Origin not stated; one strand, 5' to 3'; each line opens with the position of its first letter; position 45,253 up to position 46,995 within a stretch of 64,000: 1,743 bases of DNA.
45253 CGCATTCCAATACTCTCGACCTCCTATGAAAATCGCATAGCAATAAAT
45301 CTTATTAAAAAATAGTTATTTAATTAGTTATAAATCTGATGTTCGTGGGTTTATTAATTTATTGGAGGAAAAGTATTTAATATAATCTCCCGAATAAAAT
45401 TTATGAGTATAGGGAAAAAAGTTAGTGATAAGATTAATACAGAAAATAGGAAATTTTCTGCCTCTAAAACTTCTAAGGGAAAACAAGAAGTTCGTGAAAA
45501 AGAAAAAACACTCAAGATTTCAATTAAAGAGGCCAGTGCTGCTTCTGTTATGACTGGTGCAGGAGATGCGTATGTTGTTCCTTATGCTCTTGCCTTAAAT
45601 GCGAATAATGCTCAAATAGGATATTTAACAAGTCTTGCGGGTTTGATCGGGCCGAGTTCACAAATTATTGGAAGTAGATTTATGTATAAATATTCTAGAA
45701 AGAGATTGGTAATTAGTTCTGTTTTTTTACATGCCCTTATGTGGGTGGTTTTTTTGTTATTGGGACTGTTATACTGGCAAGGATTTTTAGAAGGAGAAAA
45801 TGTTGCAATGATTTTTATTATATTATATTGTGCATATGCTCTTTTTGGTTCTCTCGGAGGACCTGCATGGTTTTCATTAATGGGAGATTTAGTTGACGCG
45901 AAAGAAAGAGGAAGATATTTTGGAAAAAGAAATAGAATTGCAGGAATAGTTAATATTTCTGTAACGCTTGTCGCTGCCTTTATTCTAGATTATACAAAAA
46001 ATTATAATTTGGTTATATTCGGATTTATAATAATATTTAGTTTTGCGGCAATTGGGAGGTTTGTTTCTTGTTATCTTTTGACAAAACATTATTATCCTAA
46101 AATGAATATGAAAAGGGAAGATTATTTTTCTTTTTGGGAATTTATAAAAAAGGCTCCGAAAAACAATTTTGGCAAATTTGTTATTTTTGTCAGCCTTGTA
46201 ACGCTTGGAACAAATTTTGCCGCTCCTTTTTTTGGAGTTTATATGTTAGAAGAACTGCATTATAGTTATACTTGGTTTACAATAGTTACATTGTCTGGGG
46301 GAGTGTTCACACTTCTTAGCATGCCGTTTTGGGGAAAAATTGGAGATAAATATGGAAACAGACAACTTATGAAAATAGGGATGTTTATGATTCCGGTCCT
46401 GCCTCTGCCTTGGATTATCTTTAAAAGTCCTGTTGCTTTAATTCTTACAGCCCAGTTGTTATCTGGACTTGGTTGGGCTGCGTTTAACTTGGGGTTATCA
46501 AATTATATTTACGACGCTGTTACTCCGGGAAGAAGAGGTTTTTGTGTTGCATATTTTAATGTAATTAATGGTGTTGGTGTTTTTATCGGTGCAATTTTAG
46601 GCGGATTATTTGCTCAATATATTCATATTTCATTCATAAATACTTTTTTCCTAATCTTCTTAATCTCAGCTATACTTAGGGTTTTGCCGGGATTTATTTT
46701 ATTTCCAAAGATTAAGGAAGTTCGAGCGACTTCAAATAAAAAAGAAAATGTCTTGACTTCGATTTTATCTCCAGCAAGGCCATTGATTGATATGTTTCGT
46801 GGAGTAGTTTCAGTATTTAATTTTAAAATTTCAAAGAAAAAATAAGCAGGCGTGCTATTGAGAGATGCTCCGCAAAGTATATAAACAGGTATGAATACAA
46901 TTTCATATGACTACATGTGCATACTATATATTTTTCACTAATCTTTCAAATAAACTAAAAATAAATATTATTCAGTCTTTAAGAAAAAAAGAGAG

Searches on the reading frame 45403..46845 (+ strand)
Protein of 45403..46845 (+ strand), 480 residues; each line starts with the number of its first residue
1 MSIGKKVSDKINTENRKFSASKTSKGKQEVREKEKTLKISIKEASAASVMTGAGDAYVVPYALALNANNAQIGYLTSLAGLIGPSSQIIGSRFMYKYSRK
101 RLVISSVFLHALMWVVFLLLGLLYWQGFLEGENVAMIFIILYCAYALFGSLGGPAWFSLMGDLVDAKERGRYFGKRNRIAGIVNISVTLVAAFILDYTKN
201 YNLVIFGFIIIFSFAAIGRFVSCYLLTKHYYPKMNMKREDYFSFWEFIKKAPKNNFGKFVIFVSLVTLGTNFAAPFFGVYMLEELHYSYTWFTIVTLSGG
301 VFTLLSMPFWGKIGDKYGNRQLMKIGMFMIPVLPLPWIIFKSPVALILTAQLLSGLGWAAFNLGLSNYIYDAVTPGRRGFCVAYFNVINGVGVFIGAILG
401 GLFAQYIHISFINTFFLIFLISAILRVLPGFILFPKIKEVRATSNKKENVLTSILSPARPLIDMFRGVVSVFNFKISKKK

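Call 59: search_protein_families(library=pfam, proteins=[window:45403-46845:+], max_evalue=0.01)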
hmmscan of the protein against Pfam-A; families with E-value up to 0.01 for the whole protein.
window:45403-46845:+ (480 aa): 5 families
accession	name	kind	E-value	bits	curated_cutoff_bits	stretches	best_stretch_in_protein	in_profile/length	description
PF07690.21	MFS_1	-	3.8e-32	112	33.4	2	262-455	4-193/347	Major Facilitator Superfamily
PF13347.12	MFS_2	-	1.7e-10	40.4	27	1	168-365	131-335/427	MFS/sugar transport protein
PF12832.13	MFS_1_like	-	3.7e-10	39.9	25.2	1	63-408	27-366/373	MFS_1 like family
PF00083.30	Sugar_tr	-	8.3e-10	38.6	22.3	2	286-425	45-184/452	Sugar (and other) transporter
PF03137.26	OATP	-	8.4e-06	24.8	25.8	1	343-448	132-251/545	Organic Anion Transporter Polypeptide (OATP) family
